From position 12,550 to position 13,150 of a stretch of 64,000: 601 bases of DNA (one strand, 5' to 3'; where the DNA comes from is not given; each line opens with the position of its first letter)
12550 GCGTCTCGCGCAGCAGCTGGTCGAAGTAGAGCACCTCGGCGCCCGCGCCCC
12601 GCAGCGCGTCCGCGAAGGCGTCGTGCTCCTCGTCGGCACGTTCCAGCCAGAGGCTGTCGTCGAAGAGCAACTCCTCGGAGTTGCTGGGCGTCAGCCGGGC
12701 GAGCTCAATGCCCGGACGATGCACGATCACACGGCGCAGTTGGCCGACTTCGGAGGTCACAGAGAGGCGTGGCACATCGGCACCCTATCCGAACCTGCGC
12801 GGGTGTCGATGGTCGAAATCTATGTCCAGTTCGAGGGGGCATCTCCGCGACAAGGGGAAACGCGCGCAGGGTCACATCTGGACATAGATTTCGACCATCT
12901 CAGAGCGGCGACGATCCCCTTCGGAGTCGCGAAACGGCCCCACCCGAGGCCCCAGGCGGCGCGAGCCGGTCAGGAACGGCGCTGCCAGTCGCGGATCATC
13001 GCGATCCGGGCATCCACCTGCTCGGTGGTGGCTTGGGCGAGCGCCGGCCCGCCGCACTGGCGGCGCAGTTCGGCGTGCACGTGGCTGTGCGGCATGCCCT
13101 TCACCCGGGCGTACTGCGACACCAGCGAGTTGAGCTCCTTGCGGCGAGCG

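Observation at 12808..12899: Conserved 90-nt hairpin element present twice, with compensatory base-pair swaps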

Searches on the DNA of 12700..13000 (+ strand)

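Call 9: search_rna_families(source=window, start=12700, end=13000, threshold=evalue, max_evalue=10)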
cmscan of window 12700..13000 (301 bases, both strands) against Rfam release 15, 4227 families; matches with E-value up to 10: 1.
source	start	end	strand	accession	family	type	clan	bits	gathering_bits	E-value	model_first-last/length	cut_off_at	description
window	12810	12896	+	RF03927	MIR538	Gene; miRNA;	-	16.2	100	0.97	39-122/160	no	MIR538 microRNA precursor family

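Call 33: search_dna_similar(query=window:12800-12907:+, collection=plasmids, mode=distant, max_evalue=10)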
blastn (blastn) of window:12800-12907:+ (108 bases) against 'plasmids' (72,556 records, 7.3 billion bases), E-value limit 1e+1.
Records with a match: 2; places in all: 2; records where one place covers at least 80% of the query: 0.
Best place of each record, by identity: 80-90% 1; 60-80% 1.
By first word of the organism name: Variovorax 1; Pandoraea 1.
By predicted mobility (MOB-suite, as given by PLSDB): non-mobilizable 1; conjugative 1.
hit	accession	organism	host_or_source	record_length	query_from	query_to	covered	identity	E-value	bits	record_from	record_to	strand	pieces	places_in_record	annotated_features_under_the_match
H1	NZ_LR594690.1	Variovorax sp. WDL1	linuron-contaminated soil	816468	13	72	56%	74.2%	3e+0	38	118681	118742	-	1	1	hypothetical protein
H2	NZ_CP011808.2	Pandoraea faecigallinarum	cell culture,chicken dung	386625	4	44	38%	81.0%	3e+0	37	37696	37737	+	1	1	none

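Call 34: search_dna_similar(query=window:12800-12907:+, collection=phages, mode=distant, max_evalue=10)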
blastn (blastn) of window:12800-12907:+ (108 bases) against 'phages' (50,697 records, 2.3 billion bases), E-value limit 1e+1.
No match.

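Call 72: build_rna_model(alignment_id=A4, structure=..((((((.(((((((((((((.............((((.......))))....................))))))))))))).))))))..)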
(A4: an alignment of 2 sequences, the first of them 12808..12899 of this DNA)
Model R1 built from alignment A4 (2 sequences, 92 columns); structure: as given.
model positions 92; base pairs 23; branch points 0; effective number of sequences 1.1; information 0.621 bits per position. Calibrated on 0.2 Mb of random sequence (short: E-values are rough).
structure used (alignment columns):
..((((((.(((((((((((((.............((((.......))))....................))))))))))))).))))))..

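Call 73: search_with_rna_model(model_id=R1, source=window, filters=off, max_evalue=10)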
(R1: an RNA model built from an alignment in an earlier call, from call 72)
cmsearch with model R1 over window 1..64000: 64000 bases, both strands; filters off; matches with E-value up to 10: 99.
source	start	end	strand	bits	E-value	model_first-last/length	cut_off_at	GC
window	48611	48702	+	112.2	1e-30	1-92/92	no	0.55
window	12808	12899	+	111.4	1.8e-30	1-92/92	no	0.55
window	12808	12899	-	50.2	2.7e-12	1-92/92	no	0.55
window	48611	48702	-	42.2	6.5e-10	1-92/92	no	0.55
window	37633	37698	-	22.1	0.00063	1-92/92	no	0.71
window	49788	49878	-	21.9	0.0007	1-92/92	no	0.7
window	37634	37697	+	21.1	0.0012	1-92/92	no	0.7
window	53794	53861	-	19.4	0.004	1-92/92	no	0.56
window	53794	53861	+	18.2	0.009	1-92/92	no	0.56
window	49788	49878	+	17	0.021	1-92/92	no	0.7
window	1830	1863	+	16.9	0.022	1-92/92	no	0.62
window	50055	50128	-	16.8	0.024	1-92/92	no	0.72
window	43589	43661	+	16.5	0.028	1-92/92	no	0.64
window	48774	48853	-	15.1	0.073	1-92/92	no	0.75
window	1830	1863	-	14.5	0.11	1-92/92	no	0.62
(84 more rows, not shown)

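Call 74: search_with_rna_model(model_id=R1, sources=[L002, L005, L015, L016, L017, L018, L019, L020], filters=off, max_evalue=10)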
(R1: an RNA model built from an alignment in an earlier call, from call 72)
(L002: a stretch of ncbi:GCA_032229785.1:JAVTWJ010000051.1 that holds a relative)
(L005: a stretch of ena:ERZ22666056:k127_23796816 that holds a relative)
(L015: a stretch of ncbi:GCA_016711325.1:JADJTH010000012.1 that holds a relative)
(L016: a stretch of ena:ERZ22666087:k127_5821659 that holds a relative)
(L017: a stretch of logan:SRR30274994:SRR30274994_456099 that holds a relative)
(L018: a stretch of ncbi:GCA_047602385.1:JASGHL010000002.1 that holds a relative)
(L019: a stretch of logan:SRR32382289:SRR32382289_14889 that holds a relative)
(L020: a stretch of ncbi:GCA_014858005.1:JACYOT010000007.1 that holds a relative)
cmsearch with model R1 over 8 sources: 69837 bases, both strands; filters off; matches with E-value up to 10: 140.
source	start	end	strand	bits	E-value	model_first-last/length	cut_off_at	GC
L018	6807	6863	+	30.7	1.9e-06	1-92/92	no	0.61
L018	6807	6863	-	28.4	8.9e-06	1-92/92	no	0.61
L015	7311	7384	-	19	0.0058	1-92/92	no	0.7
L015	9238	9277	+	17.8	0.013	1-92/92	no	0.75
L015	1789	1836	+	17.2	0.019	1-92/92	no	0.69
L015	9238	9277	-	16.7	0.028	1-92/92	no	0.75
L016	4211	4258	-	16.1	0.042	1-92/92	no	0.67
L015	7311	7384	+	15.7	0.053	1-92/92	no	0.7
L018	11591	11637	+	14.7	0.1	1-92/92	no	0.64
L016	4211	4258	+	14.4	0.13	1-92/92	no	0.67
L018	11591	11637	-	14.4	0.13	1-92/92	no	0.64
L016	4566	4657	+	14.1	0.17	1-92/92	no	0.67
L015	1390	1496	+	13.9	0.18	1-92/92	no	0.66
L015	1789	1836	-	13.9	0.18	1-92/92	no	0.69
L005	3899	3950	-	13.8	0.2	1-92/92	no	0.69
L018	6693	6759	+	13.8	0.21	1-92/92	no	0.76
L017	660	715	-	13.7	0.21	1-92/92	no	0.79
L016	1670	1752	+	13.5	0.24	1-92/92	no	0.7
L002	85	139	-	13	0.35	1-92/92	no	0.73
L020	10364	10401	+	12.8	0.39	1-92/92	no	0.71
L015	2576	2658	+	12.6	0.46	1-92/92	no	0.7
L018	7947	8001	+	12.6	0.47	1-92/92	no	0.76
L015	10476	10530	+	12.5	0.48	1-92/92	no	0.71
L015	1588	1635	+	12.5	0.5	1-92/92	no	0.71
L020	280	304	-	12.2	0.58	1-92/92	no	0.88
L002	8896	8997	+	12.2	0.58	1-92/92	no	0.72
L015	1595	1628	-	12.2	0.61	1-92/92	no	0.71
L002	10817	10851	+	12.1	0.63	1-92/92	no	0.66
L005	3483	3523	+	11.9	0.72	1-92/92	no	0.61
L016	5142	5224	-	11.9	0.72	1-92/92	no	0.73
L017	660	715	+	11.7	0.85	1-92/92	no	0.79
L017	264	315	+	11.6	0.91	1-92/92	no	0.79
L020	3805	3836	+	11.6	0.91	1-92/92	no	0.78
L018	1338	1399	-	11.6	0.92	1-92/92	no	0.76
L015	11349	11399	+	11.4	1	1-92/92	no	0.76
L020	668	713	-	11.3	1.1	1-92/92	no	0.8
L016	2144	2184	+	11.2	1.1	1-92/92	no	0.76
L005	3483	3523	-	11.2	1.2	1-92/92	no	0.61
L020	8003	8073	+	11.2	1.2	1-92/92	no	0.7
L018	11430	11473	+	11.1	1.2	1-92/92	no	0.66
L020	1989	2045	+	11.1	1.3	1-92/92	no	0.81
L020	10364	10401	-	11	1.3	1-92/92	no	0.71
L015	1390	1496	-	10.9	1.4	1-92/92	no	0.66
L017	753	830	+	10.9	1.4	1-92/92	no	0.73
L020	2129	2191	-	10.9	1.5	1-92/92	no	0.75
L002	1383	1464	-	10.9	1.5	1-92/92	no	0.7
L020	838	887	-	10.9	1.5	1-92/92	no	0.72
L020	9853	9901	-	10.8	1.5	1-92/92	no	0.69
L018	906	975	+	10.7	1.7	1-92/92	no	0.73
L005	3899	3950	+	10.6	1.8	1-92/92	no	0.69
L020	1383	1462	-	10.6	1.8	1-92/92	no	0.75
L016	6423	6496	+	10.6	1.8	1-92/92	no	0.7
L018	7944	8004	-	10.5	1.9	1-92/92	no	0.75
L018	11436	11469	-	10.4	2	1-92/92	no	0.71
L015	10467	10524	-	10.4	2.1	1-92/92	no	0.66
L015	6228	6280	+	10.4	2.1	1-92/92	no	0.7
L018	1260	1297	+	10.3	2.2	1-92/92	no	0.71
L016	893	925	-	10.3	2.3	1-92/92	no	0.61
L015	13350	13395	+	10.2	2.4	1-92/92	no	0.78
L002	9003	9048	-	10.2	2.4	1-92/92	no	0.72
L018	986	1012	+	10.1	2.5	1-92/92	no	0.7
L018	12701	12743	+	10.1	2.5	1-92/92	no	0.72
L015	6084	6109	+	10.1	2.6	1-92/92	no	0.81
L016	2363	2406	-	10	2.6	1-92/92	no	0.82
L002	1913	1938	+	10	2.7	1-92/92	no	0.69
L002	10715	10767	-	10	2.7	1-92/92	no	0.74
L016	5199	5224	+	9.9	2.9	1-92/92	no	0.81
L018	4510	4545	+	9.9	3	1-92/92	no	0.72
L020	11264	11311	-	9.8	3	1-92/92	no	0.73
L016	784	823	-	9.8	3.1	1-92/92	no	0.8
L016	4690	4717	+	9.7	3.3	1-92/92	no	0.54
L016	6423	6496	-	9.7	3.4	1-92/92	no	0.7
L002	8902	8991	-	9.7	3.4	1-92/92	no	0.73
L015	5710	5777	+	9.6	3.5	1-92/92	no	0.68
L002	3411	3447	-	9.6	3.5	1-92/92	no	0.73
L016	9864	9924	-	9.6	3.6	1-92/92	no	0.69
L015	10002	10092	-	9.6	3.6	1-92/92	no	0.76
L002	2592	2661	-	9.6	3.7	1-92/92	no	0.7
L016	4833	4900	+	9.5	3.7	1-92/92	no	0.68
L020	280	304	+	9.5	3.7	1-92/92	no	0.88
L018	6693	6739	-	9.5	3.7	1-92/92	no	0.77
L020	9136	9152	+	9.4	3.9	1-92/92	no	0.88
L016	1826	1878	+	9.4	4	1-92/92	no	0.75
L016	1670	1752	-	9.4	4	1-92/92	no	0.7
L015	2732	2784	+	9.4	4.1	1-92/92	no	0.74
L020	838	887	+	9.4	4.1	1-92/92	no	0.72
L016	407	472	+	9.4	4.1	1-92/92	no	0.7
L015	12158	12244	-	9.4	4.2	1-92/92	no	0.75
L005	1102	1142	+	9.3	4.2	1-92/92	no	0.73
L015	11660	11730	-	9.3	4.2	1-92/92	no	0.75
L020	7498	7578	+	9.3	4.4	1-92/92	no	0.74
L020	11987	12012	-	9.3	4.4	1-92/92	no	0.73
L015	3086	3132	+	9.3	4.5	1-92/92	no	0.7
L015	9328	9420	-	9.2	4.6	1-92/92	no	0.74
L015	11660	11730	+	9.2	4.7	1-92/92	no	0.75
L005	4335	4402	-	9.2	4.7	1-92/92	no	0.63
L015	2592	2661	-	9.2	4.8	1-92/92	no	0.71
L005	845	923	-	9.1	5.1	1-92/92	no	0.59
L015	13007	13053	-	9.1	5.1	1-92/92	no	0.74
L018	11352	11380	+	9.1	5.1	1-92/92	no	0.66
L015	13124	13182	-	9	5.2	1-92/92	no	0.66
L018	7044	7099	+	9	5.2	1-92/92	no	0.7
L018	4433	4460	+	9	5.2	1-92/92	no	0.89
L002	10715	10767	+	9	5.3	1-92/92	no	0.74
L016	784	823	+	9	5.4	1-92/92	no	0.8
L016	8579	8618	-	8.9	5.6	1-92/92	no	0.62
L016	8224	8284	-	8.9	5.7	1-92/92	no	0.7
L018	9321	9340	+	8.8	6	1-92/92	no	0.65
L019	1381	1450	+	8.8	6.2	1-92/92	no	0.7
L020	1060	1076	+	8.7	6.5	1-92/92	no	0.82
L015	12434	12536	+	8.7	6.5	1-92/92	no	0.69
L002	6510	6577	+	8.7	6.5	1-92/92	no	0.69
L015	9335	9414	+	8.7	6.6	1-92/92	no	0.71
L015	7052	7104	+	8.7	6.6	1-92/92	no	0.77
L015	6195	6231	-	8.7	6.8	1-92/92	no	0.73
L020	3805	3836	-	8.5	7.3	1-92/92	no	0.78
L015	2495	2520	-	8.5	7.3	1-92/92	no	0.65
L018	4980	5049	+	8.5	7.4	1-92/92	no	0.69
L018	1557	1597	-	8.5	7.6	1-92/92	no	0.76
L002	396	471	-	8.5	7.6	1-92/92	no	0.75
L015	11811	11868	-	8.4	7.9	1-92/92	no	0.72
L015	13350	13395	-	8.4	7.9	1-92/92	no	0.78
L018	10609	10651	-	8.4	8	1-92/92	no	0.7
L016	8224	8284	+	8.4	8.1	1-92/92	no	0.7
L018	9321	9340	-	8.3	8.4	1-92/92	no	0.65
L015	9711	9741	+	8.3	8.5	1-92/92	no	0.65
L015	6084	6109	-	8.3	8.5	1-92/92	no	0.81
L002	8410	8444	+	8.3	8.7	1-92/92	no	0.71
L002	5960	6036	-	8.3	8.7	1-92/92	no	0.71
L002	10389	10448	+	8.3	8.8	1-92/92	no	0.72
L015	13434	13472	-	8.3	8.8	1-92/92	no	0.79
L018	7769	7854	-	8.3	8.8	1-92/92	no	0.7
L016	2060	2109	+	8.3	8.8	1-92/92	no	0.74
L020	9147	9181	-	8.3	8.8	1-92/92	no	0.74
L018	8328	8395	-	8.3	8.9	1-92/92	no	0.62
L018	6459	6526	-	8.2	9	1-92/92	no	0.71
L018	197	226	-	8.2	9.1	1-92/92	no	0.7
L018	906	975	-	8.2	9.5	1-92/92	no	0.73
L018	12165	12219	+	8.2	9.5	1-92/92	no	0.71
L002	10817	10851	-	8.1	9.7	1-92/92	no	0.66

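Call 75: search_with_rna_model(model_id=R1, source=L018, start=6700, end=6950, filters=off, max_evalue=0.01, show_alignments=2)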
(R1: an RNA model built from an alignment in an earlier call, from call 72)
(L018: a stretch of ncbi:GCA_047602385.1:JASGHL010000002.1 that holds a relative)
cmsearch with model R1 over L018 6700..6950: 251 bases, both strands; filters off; matches with E-value up to 0.01: 2.
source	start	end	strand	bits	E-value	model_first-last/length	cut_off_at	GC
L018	6807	6863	+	30.7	6.9e-09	1-92/92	no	0.61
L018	6807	6863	-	28.4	3.2e-08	1-92/92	no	0.61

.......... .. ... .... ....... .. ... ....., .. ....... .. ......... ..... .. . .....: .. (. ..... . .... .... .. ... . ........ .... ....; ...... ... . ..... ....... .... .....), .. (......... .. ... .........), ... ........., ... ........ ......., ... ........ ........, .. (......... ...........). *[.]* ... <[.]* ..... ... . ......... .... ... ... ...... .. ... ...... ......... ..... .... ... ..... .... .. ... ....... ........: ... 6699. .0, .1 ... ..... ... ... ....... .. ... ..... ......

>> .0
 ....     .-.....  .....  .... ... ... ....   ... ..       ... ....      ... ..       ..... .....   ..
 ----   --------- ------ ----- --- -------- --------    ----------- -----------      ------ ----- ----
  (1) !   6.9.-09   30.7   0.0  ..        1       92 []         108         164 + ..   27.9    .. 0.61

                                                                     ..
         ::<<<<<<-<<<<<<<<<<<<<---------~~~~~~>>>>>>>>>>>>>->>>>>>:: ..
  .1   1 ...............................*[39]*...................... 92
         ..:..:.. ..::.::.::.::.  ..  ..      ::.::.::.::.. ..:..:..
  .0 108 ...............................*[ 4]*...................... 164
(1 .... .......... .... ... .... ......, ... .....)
